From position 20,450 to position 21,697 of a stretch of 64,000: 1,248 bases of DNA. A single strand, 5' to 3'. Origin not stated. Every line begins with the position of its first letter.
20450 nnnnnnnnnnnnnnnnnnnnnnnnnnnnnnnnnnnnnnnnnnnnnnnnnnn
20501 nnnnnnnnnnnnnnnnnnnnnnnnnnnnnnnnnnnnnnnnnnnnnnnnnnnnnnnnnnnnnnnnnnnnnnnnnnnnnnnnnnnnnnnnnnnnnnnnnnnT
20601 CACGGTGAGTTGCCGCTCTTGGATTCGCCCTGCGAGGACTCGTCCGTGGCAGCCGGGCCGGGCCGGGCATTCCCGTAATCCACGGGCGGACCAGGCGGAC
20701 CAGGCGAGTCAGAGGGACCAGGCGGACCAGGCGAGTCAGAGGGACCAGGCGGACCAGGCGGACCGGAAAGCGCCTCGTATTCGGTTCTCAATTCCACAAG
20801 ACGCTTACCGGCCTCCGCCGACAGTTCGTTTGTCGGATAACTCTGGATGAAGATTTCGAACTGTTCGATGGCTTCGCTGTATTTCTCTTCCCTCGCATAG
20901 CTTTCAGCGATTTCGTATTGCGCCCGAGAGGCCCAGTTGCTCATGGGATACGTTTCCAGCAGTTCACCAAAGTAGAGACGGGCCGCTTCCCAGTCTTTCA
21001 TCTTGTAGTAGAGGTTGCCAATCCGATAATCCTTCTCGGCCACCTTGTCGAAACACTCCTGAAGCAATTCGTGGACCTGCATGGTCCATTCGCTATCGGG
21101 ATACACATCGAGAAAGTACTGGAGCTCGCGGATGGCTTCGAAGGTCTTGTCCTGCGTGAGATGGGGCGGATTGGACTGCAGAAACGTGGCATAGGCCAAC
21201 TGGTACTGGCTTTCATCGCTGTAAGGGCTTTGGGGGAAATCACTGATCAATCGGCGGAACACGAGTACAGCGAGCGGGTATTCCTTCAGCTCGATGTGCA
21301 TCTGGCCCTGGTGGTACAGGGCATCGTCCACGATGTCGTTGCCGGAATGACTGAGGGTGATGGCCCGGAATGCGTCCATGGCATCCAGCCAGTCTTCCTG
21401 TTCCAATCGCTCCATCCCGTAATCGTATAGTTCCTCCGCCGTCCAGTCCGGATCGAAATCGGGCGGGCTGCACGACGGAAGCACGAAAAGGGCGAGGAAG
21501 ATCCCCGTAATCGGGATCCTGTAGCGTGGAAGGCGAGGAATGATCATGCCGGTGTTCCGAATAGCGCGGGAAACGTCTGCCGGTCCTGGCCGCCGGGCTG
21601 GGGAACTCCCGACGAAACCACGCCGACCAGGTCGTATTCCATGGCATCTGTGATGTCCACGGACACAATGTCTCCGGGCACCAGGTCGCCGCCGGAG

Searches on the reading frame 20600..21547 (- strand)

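Call 74: search_protein_families(library=pfam, proteins=[window:20600-21547:-], max_evalue=0.00001)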
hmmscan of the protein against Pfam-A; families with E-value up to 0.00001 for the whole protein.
window:20600-21547:- (315 aa): 8 families
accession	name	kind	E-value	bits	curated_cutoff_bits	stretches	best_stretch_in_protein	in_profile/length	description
PF13525.12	YfiO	-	4.6e-25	89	25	2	34-189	2-160/203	Outer membrane lipoprotein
PF13174.12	TPR_6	-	6.6e-21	73.9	26.3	0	174-201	4-31/33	Tetratricopeptide repeat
PF07719.23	TPR_2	-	1.5e-14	53.3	27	0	174-201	5-32/34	Tetratricopeptide repeat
PF13432.12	TPR_16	-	1.7e-13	51.2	32.7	0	174-240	1-64/65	Tetratricopeptide repeat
PF00515.34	TPR_1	-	7.9e-10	38.6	27.8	0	174-201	5-32/34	Tetratricopeptide repeat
PF13428.12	TPR_14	-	5.6e-09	36.2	23.5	0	208-241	2-35/44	Tetratricopeptide repeat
PF13512.12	TPR_18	-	2.5e-08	34.6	21.9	0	71-210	7-142/145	Tetratricopeptide repeat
PF13371.12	TPR_9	-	3e-06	27.6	35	0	135-163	45-73/73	Tetratricopeptide repeat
